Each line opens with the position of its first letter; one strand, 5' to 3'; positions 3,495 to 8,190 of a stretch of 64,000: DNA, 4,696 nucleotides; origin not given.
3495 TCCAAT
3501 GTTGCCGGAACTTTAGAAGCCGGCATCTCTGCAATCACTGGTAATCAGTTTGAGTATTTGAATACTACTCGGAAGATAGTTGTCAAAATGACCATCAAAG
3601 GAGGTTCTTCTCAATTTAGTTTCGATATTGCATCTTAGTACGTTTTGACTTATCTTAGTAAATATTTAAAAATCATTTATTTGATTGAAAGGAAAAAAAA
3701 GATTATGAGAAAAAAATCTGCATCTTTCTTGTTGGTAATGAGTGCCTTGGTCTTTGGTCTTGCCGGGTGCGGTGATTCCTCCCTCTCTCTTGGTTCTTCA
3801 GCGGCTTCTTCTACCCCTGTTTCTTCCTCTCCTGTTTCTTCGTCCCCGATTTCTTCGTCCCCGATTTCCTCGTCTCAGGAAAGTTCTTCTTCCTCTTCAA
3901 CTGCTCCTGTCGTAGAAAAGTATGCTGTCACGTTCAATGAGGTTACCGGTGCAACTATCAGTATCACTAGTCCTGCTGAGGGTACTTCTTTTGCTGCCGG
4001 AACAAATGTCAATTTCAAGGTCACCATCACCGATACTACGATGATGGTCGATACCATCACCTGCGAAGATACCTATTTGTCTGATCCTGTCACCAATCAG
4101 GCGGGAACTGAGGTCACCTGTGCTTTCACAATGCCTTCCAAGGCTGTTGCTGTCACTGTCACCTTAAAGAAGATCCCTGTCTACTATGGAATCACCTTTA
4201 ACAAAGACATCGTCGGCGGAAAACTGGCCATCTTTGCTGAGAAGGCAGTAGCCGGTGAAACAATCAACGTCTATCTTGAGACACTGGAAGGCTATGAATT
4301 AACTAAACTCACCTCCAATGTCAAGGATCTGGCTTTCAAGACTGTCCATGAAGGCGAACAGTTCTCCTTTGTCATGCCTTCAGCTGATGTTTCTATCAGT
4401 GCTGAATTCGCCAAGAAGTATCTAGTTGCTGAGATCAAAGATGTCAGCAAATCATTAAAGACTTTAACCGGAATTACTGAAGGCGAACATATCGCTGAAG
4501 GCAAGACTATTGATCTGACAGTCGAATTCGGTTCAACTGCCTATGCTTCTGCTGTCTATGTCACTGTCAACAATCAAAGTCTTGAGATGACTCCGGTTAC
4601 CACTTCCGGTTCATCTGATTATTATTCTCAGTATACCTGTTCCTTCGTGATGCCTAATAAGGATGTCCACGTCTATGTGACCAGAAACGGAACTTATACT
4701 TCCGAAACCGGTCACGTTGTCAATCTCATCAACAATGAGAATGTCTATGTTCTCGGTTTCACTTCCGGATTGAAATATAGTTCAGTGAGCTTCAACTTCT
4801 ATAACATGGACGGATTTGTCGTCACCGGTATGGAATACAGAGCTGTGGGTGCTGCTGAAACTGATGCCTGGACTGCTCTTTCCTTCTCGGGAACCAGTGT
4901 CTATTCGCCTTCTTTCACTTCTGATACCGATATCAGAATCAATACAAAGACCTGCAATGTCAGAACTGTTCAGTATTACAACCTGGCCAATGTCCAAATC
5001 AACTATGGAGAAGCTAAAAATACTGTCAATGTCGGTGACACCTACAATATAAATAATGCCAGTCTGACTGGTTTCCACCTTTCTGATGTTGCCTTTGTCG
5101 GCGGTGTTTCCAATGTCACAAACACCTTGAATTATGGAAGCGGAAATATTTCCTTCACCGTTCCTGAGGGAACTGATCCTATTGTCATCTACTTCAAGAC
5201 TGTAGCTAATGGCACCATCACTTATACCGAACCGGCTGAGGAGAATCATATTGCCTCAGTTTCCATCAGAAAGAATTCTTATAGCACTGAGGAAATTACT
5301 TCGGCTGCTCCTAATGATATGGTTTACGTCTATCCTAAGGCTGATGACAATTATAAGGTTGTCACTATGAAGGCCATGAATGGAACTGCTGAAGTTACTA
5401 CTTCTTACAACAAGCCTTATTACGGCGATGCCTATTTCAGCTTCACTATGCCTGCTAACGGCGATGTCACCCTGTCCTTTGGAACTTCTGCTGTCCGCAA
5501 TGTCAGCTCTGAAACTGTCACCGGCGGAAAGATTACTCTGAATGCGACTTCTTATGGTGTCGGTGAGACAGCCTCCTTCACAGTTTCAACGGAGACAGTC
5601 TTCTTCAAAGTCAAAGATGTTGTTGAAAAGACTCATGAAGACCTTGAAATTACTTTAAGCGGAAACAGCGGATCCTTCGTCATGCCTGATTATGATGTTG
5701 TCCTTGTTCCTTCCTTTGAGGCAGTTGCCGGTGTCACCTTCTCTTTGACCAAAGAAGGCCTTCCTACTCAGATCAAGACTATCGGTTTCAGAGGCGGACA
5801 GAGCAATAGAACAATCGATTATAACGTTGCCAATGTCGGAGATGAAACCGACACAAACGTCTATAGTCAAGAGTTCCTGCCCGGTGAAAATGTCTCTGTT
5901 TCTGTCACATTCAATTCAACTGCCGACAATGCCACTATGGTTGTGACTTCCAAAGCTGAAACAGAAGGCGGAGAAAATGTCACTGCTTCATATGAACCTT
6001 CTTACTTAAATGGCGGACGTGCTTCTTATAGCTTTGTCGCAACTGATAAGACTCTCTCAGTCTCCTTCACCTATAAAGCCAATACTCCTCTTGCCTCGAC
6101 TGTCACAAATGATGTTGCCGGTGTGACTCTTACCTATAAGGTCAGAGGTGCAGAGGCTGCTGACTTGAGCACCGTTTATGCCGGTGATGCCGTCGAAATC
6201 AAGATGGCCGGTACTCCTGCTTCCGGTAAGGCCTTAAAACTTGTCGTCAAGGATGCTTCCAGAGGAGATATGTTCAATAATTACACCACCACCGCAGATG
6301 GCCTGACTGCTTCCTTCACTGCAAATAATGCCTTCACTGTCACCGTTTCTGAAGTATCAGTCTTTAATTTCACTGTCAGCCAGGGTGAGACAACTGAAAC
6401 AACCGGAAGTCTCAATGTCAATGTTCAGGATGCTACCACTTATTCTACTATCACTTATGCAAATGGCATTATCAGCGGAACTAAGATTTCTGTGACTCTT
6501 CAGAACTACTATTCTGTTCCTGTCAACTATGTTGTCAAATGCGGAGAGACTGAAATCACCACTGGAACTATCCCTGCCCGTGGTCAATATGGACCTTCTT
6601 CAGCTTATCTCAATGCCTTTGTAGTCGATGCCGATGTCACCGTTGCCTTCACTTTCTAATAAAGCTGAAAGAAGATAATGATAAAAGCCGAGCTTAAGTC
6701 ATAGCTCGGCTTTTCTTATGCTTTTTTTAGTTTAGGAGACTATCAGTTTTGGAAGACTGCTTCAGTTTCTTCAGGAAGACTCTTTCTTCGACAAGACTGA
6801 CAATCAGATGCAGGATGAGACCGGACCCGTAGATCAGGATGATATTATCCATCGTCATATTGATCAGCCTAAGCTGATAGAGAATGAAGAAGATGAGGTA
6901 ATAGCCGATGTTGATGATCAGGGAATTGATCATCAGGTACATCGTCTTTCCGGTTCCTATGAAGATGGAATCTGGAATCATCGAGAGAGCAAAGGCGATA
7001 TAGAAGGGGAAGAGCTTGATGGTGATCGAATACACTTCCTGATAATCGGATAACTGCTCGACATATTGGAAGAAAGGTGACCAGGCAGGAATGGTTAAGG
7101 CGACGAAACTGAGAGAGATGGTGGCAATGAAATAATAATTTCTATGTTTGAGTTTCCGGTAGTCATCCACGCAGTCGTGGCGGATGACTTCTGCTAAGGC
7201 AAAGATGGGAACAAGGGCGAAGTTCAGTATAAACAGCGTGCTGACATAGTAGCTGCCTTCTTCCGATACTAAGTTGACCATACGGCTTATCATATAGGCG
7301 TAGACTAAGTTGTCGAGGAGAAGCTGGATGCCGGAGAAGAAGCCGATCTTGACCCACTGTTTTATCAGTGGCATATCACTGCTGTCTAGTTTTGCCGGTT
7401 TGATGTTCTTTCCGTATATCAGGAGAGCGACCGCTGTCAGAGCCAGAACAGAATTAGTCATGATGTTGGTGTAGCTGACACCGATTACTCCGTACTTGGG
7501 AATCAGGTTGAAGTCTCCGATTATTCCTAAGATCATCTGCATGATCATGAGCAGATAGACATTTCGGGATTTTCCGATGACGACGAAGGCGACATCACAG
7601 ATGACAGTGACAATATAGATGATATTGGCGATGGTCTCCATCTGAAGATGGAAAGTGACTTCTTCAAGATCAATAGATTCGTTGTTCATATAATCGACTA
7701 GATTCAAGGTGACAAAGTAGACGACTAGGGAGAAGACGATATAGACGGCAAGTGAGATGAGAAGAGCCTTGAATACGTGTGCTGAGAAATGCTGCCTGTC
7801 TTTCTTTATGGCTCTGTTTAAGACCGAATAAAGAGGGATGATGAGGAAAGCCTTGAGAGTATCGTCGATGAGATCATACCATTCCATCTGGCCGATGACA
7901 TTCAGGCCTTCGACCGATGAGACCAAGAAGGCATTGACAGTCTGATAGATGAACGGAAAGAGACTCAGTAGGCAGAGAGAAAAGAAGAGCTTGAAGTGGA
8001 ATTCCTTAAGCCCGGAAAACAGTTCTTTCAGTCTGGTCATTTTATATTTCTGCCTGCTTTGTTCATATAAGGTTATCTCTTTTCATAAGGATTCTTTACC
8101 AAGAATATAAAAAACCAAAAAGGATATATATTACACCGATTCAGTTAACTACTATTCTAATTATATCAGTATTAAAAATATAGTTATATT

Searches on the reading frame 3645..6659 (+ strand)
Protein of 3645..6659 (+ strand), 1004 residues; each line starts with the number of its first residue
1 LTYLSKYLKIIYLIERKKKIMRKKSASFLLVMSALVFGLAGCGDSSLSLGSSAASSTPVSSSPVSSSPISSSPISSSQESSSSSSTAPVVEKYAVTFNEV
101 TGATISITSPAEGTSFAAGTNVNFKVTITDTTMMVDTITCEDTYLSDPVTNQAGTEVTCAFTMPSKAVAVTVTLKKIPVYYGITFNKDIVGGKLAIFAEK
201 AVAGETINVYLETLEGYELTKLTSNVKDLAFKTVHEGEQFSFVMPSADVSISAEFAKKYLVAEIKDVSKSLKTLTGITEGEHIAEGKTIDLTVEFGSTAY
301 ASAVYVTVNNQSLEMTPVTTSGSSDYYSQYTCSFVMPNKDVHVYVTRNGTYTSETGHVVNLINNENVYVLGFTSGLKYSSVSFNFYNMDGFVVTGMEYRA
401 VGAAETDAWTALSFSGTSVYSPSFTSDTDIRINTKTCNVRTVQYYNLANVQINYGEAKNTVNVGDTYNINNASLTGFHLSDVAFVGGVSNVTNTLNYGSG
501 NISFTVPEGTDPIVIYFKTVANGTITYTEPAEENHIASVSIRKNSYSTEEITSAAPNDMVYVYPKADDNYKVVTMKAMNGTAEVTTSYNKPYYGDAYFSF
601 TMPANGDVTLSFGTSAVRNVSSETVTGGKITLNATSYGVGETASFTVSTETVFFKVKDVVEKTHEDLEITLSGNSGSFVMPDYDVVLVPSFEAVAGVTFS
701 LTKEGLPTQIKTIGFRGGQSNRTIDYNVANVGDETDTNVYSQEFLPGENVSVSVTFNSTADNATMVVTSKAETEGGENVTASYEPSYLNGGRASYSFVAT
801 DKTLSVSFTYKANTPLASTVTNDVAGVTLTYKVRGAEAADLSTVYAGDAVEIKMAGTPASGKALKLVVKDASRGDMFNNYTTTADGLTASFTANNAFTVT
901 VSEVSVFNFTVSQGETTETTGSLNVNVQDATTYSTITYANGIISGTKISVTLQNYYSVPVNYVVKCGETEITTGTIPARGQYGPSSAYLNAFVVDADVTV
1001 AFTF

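Call 3: search_protein_families(library=pfam, proteins=[window:3645-6659:+])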
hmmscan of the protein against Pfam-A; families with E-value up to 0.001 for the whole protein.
window:3645-6659:+ (1004 aa): 0 families

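Call 8: search_protein_families(library=pfam, proteins=[window:3645-6659:+], max_evalue=1)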
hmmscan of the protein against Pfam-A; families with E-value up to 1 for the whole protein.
window:3645-6659:+ (1004 aa): 4 families
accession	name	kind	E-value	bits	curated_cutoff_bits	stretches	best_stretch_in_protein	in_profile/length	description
PF17957.7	Big_7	-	0.0045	18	24.1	1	104-139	2-36/70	Bacterial Ig domain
PF23759.1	GBD_T9SS_assoc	-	0.023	15.4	27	1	573-612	24-62/116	Galactose binding domain-like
PF07610.17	DUF1573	-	0.027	14.9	26.1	0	735-771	45-85/98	Protein of unknown function (DUF1573)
PF22681.2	Lmo2446-like_N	-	0.84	10.3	29.7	0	747-784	26-63/72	Lmo2446-like, N-terminal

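Call 17: find_encoding_contigs(protein=window:3705-6659:+, flank=10000, max_places=4)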
Protein window:3705-6659:+ (984 aa): 4 contigs read that carry it; 3 places shown.
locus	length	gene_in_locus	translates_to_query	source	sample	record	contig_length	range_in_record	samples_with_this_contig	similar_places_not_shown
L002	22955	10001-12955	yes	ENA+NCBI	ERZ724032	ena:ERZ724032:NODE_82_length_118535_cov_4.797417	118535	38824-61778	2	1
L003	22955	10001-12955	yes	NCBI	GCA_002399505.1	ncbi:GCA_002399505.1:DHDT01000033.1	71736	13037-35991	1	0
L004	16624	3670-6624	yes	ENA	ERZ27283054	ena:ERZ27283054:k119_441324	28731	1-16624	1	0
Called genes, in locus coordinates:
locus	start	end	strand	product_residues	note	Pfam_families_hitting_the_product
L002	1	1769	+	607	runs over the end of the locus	PF05547:Peptidase_M6 (weak)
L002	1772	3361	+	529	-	PF05547:Peptidase_M6 (weak)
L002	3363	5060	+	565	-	-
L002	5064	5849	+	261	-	-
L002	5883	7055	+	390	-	-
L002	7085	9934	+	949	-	-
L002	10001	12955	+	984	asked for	-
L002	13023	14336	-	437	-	-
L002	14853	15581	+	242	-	PF00072:Response_reg, PF04397:LytTR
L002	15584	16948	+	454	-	PF14501:HATPase_c_5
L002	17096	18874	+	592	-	-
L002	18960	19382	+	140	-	PF01915:Glyco_hydro_3_C (weak)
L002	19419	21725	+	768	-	PF01915:Glyco_hydro_3_C, PF14310:Fn3-like (weak), PF00933:Glyco_hydro_3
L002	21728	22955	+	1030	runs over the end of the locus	PF01915:Glyco_hydro_3_C, PF14310:Fn3-like, PF00933:Glyco_hydro_3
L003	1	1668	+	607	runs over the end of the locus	PF05547:Peptidase_M6 (weak)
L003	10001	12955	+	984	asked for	-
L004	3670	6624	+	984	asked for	-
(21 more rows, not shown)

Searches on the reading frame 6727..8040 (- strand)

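Call 3: search_protein_families(library=pfam, proteins=[window:6727-8040:-])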
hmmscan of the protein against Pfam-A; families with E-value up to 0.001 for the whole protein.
window:6727-8040:- (437 aa): 0 families

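Call 8: search_protein_families(library=pfam, proteins=[window:6727-8040:-], max_evalue=1)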
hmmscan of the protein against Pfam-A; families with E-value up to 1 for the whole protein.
window:6727-8040:- (437 aa): 1 family
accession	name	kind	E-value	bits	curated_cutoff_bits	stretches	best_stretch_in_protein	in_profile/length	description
PF01554.23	MatE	-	0.42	10.7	24.9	1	80-176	63-159/161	MatE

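Call 11: search_protein_families(library=ncbifam, proteins=[window:6727-8040:-], max_evalue=0.01)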
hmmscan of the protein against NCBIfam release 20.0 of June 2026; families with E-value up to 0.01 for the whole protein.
window:6727-8040:- (437 aa): 1 family
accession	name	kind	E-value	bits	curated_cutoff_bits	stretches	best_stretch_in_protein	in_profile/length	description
NF045539.1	MATE_efflux1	equivalog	1.4e-87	294.5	350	1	15-414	2-410/411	MATE family Na+-driven efflux transporter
